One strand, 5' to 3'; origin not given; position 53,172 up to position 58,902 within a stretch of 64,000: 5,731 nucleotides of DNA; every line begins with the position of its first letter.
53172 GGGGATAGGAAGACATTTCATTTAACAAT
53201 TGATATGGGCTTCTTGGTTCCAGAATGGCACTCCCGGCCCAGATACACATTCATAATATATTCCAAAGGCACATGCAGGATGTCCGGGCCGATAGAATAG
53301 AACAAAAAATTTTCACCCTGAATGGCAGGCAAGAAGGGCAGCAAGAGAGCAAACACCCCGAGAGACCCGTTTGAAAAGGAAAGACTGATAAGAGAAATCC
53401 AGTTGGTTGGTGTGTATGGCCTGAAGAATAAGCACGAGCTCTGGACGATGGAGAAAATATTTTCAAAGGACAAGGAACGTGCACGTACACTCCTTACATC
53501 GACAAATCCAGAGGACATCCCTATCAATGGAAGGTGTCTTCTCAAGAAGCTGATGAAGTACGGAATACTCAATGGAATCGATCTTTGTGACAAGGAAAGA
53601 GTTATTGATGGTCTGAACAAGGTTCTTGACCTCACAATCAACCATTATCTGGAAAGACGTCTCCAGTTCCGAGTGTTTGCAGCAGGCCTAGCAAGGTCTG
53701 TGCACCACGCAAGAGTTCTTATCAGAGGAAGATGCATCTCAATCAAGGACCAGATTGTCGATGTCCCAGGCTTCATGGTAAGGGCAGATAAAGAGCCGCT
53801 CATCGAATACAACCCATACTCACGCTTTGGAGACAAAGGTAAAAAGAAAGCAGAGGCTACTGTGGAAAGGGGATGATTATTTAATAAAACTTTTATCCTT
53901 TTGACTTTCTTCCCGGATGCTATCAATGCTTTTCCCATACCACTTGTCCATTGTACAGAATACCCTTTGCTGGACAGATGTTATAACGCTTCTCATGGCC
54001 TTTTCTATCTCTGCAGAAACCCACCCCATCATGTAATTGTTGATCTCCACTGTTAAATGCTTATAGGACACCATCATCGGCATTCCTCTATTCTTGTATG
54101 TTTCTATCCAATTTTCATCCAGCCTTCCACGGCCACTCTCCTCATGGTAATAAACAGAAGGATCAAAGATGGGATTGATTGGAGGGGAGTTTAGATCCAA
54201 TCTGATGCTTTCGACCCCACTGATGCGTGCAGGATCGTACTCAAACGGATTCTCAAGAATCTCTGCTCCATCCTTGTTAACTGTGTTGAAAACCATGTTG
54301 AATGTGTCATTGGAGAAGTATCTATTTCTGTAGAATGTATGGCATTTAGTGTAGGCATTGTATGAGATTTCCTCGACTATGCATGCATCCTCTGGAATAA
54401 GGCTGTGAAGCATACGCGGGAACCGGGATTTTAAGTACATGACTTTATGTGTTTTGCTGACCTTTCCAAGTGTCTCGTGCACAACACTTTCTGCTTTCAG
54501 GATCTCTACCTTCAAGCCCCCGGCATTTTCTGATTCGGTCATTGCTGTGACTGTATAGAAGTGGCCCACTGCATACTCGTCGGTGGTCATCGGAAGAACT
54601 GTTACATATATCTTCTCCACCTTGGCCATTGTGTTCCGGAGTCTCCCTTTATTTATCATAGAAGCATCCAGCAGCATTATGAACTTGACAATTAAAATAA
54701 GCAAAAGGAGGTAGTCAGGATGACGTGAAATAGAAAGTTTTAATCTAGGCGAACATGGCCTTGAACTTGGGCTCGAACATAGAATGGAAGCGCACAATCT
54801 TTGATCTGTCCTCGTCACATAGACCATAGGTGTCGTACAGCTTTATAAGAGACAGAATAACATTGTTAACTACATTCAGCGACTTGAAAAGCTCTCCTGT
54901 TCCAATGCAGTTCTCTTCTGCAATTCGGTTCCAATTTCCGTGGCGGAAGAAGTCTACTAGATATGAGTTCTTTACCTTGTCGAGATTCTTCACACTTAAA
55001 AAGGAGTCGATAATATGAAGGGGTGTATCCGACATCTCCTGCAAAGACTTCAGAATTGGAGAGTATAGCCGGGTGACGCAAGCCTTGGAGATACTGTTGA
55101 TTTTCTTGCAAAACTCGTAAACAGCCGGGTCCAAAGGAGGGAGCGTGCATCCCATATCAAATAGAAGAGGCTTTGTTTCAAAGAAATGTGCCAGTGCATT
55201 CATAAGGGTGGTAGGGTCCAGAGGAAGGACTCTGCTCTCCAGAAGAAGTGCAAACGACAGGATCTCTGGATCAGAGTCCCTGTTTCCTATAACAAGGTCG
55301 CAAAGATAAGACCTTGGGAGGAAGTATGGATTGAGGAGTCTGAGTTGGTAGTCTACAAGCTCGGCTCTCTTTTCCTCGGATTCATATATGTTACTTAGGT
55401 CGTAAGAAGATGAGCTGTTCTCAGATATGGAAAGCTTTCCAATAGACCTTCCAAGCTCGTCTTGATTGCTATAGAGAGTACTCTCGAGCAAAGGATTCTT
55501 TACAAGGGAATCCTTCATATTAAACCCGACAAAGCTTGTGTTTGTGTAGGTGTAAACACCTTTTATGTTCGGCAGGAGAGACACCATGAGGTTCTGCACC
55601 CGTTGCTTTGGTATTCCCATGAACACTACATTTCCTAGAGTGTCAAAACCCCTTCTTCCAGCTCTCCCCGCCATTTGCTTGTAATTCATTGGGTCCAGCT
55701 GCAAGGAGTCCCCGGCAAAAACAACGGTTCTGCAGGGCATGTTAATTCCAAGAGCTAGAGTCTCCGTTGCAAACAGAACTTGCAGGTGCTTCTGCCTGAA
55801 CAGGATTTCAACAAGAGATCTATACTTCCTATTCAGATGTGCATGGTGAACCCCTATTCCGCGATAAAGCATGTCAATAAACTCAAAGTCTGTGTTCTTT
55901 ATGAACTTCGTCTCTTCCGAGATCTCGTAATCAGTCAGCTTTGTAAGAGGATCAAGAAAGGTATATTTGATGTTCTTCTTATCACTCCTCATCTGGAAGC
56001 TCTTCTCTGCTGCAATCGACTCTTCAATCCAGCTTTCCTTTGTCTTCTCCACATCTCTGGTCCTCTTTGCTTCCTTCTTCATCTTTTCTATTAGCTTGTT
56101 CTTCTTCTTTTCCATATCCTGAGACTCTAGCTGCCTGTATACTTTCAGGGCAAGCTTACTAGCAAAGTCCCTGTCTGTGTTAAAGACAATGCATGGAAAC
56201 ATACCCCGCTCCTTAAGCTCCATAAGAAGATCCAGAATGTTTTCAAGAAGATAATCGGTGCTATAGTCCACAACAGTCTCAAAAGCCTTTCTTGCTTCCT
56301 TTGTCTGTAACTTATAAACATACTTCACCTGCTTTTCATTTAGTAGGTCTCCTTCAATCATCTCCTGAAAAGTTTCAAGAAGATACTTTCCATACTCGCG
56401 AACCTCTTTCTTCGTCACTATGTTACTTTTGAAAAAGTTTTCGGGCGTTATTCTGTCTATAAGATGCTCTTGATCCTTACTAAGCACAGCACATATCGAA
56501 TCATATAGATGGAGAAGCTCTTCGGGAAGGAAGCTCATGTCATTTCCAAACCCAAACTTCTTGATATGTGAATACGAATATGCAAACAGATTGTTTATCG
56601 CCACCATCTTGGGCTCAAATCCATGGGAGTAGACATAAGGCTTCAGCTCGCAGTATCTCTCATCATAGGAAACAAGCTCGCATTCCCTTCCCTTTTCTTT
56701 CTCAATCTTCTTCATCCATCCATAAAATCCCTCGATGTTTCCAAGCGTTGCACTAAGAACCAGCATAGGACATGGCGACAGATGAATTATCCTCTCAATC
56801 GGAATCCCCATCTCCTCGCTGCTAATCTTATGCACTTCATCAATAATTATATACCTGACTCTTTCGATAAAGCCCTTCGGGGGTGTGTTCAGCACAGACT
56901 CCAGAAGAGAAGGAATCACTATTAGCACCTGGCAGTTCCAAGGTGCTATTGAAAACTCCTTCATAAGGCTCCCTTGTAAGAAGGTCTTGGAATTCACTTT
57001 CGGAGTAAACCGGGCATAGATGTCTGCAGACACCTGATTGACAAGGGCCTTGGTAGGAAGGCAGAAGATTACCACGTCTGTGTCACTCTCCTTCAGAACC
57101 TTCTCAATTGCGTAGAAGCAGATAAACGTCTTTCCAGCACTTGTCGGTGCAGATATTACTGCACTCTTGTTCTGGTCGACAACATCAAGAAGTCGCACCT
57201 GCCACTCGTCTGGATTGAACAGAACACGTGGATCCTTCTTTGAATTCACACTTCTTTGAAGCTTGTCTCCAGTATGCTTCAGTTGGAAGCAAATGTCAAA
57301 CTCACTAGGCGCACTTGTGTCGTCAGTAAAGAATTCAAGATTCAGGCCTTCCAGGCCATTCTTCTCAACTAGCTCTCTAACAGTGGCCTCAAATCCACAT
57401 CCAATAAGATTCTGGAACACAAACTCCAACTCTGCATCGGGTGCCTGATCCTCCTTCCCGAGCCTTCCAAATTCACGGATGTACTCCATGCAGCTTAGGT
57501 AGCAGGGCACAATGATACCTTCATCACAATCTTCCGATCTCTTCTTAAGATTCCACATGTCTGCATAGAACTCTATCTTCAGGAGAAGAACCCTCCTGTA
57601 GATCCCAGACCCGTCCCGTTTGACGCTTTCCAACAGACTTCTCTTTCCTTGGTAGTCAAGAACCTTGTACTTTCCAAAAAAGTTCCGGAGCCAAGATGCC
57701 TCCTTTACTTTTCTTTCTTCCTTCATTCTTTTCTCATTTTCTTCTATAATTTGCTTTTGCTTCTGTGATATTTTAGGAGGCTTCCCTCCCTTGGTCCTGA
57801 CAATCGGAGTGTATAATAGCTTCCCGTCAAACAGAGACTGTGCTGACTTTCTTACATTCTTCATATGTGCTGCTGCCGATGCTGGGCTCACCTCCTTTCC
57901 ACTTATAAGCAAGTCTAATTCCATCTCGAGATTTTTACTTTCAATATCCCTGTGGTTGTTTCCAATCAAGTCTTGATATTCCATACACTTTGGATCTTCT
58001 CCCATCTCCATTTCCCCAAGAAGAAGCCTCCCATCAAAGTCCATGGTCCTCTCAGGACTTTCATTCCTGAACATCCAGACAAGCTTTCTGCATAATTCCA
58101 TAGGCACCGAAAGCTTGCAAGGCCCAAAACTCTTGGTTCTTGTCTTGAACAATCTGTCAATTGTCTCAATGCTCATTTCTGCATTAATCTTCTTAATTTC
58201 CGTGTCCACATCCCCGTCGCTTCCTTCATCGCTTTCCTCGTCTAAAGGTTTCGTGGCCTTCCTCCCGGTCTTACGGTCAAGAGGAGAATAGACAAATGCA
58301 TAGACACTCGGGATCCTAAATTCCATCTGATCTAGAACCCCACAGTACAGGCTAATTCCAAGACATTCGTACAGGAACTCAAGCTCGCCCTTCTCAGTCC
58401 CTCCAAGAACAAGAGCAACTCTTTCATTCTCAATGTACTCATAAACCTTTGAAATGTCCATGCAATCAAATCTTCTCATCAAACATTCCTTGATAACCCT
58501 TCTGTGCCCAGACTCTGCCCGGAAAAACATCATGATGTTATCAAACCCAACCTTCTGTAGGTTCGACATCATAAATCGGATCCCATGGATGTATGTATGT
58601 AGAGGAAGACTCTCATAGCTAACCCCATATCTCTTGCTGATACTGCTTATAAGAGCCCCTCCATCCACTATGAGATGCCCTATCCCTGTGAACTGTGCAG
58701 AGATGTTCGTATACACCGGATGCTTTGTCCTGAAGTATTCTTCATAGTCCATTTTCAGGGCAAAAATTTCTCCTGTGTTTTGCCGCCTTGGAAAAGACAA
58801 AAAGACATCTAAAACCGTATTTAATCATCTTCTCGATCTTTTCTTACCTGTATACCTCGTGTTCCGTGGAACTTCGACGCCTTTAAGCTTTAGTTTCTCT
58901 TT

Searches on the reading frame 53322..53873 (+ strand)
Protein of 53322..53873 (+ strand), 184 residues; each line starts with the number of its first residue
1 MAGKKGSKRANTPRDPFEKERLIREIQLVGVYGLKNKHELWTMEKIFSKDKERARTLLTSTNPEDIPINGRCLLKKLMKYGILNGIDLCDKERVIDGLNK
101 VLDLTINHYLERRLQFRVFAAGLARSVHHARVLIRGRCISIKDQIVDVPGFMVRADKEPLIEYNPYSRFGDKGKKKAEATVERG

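Call 42: search_protein_families(library=pfam, proteins=[window:53322-53873:+], max_evalue=0.001)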
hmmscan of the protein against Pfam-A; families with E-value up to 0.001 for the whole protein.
window:53322-53873:+ (184 aa): 1 family
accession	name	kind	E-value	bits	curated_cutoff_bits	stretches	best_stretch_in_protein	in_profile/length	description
PF01479.30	S4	-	8.9e-06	25.8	22.8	1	112-155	1-44/48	S4 domain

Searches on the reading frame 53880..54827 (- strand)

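Call 42: search_protein_families(library=pfam, proteins=[window:53880-54827:-], max_evalue=0.001)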
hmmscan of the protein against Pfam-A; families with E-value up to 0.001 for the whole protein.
window:53880-54827:- (316 aa): 1 family
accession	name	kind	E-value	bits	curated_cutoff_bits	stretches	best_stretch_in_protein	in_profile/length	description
PF02121.25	IP_trans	-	2.4e-53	181.7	21.3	1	72-310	4-243/246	Phosphatidylinositol transfer protein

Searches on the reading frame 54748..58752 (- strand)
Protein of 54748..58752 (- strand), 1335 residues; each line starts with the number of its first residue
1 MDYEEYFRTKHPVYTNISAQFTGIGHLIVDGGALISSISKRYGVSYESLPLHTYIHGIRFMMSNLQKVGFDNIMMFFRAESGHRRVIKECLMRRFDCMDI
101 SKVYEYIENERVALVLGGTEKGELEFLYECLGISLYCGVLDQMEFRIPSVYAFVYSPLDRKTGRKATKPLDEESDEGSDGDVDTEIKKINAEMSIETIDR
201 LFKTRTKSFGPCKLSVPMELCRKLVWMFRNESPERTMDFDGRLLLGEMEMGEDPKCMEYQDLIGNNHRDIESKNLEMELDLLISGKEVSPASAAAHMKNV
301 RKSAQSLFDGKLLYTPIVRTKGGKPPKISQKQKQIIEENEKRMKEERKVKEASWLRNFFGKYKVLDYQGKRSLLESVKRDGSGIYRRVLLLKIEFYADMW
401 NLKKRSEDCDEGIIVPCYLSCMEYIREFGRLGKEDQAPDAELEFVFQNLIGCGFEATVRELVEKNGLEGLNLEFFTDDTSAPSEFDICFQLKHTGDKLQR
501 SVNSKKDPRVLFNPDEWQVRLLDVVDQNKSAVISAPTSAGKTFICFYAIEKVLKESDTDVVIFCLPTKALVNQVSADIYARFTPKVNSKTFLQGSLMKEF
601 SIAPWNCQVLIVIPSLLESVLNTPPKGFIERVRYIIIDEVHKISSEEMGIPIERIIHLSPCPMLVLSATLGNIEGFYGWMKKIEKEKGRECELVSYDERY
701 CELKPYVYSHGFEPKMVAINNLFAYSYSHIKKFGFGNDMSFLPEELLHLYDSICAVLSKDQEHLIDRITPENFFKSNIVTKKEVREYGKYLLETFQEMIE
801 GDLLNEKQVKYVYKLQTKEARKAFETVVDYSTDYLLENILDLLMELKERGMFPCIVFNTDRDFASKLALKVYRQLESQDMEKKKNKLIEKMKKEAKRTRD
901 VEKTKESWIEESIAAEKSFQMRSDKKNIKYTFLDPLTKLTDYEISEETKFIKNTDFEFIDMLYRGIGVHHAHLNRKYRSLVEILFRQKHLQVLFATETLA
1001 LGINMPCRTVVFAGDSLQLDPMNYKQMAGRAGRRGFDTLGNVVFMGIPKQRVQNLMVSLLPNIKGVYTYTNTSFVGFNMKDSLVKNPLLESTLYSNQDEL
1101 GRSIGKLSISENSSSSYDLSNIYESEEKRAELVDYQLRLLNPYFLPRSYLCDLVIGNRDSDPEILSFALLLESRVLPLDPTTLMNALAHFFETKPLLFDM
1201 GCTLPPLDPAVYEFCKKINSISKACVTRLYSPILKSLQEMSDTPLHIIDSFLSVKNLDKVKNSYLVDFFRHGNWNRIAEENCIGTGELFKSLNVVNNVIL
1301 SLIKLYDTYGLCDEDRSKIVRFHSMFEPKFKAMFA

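Call 42: search_protein_families(library=pfam, proteins=[window:54748-58752:-], max_evalue=0.001)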
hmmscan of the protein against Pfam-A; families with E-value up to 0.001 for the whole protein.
window:54748-58752:- (1335 aa): 3 families
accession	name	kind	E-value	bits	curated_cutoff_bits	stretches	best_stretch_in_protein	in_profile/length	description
PF00270.35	DEAD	-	1.2e-21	77.7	26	1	518-672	4-163/167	DEAD/DEAH box helicase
PF04851.21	ResIII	-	3e-14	53.7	22.5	1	526-670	21-162/164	Type III restriction enzyme, res subunit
PF00271.37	Helicase_C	-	2.3e-09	37.9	23.5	1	964-1035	40-110/110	Helicase conserved C-terminal domain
